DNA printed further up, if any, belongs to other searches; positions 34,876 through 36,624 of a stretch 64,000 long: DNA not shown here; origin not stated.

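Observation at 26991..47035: Corrinoid/MttB methyl-transfer machinery interleaved with a THF-dependent histidine-utilisation set: candidate pathway for an N-methylated histidine-type betaine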

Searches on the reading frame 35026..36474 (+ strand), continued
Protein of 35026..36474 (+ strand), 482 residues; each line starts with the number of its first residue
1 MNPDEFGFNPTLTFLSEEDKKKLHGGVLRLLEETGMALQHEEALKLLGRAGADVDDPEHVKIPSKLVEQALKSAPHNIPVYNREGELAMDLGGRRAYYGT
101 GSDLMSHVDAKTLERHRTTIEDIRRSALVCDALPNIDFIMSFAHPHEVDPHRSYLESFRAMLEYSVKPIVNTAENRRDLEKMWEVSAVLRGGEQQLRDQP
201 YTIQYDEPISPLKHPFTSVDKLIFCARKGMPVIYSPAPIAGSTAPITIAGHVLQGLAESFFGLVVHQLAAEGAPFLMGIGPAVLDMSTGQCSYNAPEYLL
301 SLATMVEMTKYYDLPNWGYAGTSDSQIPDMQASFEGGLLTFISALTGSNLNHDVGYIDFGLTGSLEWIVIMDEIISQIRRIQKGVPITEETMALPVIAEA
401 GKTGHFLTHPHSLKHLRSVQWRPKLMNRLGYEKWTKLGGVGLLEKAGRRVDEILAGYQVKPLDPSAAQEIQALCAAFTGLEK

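Call 33: search_solved_structures(query=window:35026-36474:+, show_alignments=5, max_evalue=1e-30)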
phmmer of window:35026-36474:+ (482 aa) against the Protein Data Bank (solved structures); distinct sequences matched with E-value up to 1e-30: 5.
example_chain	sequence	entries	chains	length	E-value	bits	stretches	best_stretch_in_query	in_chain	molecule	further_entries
2qne_A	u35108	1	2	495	1.4e-58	201.8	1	7-475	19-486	Putative methyltransferase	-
9yce_A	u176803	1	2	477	1.9e-58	201.4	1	8-475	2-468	Glycine betaine methyltransferase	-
7xcl_A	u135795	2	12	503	1.6e-51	178.6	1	12-474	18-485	Trimethylamine methyltransferase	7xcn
7xcm_A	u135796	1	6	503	1.9e-51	178.4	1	12-474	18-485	Trimethylamine methyltransferase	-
4yyc_A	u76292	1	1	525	5.4e-39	137.3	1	17-471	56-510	Putative trimethylamine methyltransferase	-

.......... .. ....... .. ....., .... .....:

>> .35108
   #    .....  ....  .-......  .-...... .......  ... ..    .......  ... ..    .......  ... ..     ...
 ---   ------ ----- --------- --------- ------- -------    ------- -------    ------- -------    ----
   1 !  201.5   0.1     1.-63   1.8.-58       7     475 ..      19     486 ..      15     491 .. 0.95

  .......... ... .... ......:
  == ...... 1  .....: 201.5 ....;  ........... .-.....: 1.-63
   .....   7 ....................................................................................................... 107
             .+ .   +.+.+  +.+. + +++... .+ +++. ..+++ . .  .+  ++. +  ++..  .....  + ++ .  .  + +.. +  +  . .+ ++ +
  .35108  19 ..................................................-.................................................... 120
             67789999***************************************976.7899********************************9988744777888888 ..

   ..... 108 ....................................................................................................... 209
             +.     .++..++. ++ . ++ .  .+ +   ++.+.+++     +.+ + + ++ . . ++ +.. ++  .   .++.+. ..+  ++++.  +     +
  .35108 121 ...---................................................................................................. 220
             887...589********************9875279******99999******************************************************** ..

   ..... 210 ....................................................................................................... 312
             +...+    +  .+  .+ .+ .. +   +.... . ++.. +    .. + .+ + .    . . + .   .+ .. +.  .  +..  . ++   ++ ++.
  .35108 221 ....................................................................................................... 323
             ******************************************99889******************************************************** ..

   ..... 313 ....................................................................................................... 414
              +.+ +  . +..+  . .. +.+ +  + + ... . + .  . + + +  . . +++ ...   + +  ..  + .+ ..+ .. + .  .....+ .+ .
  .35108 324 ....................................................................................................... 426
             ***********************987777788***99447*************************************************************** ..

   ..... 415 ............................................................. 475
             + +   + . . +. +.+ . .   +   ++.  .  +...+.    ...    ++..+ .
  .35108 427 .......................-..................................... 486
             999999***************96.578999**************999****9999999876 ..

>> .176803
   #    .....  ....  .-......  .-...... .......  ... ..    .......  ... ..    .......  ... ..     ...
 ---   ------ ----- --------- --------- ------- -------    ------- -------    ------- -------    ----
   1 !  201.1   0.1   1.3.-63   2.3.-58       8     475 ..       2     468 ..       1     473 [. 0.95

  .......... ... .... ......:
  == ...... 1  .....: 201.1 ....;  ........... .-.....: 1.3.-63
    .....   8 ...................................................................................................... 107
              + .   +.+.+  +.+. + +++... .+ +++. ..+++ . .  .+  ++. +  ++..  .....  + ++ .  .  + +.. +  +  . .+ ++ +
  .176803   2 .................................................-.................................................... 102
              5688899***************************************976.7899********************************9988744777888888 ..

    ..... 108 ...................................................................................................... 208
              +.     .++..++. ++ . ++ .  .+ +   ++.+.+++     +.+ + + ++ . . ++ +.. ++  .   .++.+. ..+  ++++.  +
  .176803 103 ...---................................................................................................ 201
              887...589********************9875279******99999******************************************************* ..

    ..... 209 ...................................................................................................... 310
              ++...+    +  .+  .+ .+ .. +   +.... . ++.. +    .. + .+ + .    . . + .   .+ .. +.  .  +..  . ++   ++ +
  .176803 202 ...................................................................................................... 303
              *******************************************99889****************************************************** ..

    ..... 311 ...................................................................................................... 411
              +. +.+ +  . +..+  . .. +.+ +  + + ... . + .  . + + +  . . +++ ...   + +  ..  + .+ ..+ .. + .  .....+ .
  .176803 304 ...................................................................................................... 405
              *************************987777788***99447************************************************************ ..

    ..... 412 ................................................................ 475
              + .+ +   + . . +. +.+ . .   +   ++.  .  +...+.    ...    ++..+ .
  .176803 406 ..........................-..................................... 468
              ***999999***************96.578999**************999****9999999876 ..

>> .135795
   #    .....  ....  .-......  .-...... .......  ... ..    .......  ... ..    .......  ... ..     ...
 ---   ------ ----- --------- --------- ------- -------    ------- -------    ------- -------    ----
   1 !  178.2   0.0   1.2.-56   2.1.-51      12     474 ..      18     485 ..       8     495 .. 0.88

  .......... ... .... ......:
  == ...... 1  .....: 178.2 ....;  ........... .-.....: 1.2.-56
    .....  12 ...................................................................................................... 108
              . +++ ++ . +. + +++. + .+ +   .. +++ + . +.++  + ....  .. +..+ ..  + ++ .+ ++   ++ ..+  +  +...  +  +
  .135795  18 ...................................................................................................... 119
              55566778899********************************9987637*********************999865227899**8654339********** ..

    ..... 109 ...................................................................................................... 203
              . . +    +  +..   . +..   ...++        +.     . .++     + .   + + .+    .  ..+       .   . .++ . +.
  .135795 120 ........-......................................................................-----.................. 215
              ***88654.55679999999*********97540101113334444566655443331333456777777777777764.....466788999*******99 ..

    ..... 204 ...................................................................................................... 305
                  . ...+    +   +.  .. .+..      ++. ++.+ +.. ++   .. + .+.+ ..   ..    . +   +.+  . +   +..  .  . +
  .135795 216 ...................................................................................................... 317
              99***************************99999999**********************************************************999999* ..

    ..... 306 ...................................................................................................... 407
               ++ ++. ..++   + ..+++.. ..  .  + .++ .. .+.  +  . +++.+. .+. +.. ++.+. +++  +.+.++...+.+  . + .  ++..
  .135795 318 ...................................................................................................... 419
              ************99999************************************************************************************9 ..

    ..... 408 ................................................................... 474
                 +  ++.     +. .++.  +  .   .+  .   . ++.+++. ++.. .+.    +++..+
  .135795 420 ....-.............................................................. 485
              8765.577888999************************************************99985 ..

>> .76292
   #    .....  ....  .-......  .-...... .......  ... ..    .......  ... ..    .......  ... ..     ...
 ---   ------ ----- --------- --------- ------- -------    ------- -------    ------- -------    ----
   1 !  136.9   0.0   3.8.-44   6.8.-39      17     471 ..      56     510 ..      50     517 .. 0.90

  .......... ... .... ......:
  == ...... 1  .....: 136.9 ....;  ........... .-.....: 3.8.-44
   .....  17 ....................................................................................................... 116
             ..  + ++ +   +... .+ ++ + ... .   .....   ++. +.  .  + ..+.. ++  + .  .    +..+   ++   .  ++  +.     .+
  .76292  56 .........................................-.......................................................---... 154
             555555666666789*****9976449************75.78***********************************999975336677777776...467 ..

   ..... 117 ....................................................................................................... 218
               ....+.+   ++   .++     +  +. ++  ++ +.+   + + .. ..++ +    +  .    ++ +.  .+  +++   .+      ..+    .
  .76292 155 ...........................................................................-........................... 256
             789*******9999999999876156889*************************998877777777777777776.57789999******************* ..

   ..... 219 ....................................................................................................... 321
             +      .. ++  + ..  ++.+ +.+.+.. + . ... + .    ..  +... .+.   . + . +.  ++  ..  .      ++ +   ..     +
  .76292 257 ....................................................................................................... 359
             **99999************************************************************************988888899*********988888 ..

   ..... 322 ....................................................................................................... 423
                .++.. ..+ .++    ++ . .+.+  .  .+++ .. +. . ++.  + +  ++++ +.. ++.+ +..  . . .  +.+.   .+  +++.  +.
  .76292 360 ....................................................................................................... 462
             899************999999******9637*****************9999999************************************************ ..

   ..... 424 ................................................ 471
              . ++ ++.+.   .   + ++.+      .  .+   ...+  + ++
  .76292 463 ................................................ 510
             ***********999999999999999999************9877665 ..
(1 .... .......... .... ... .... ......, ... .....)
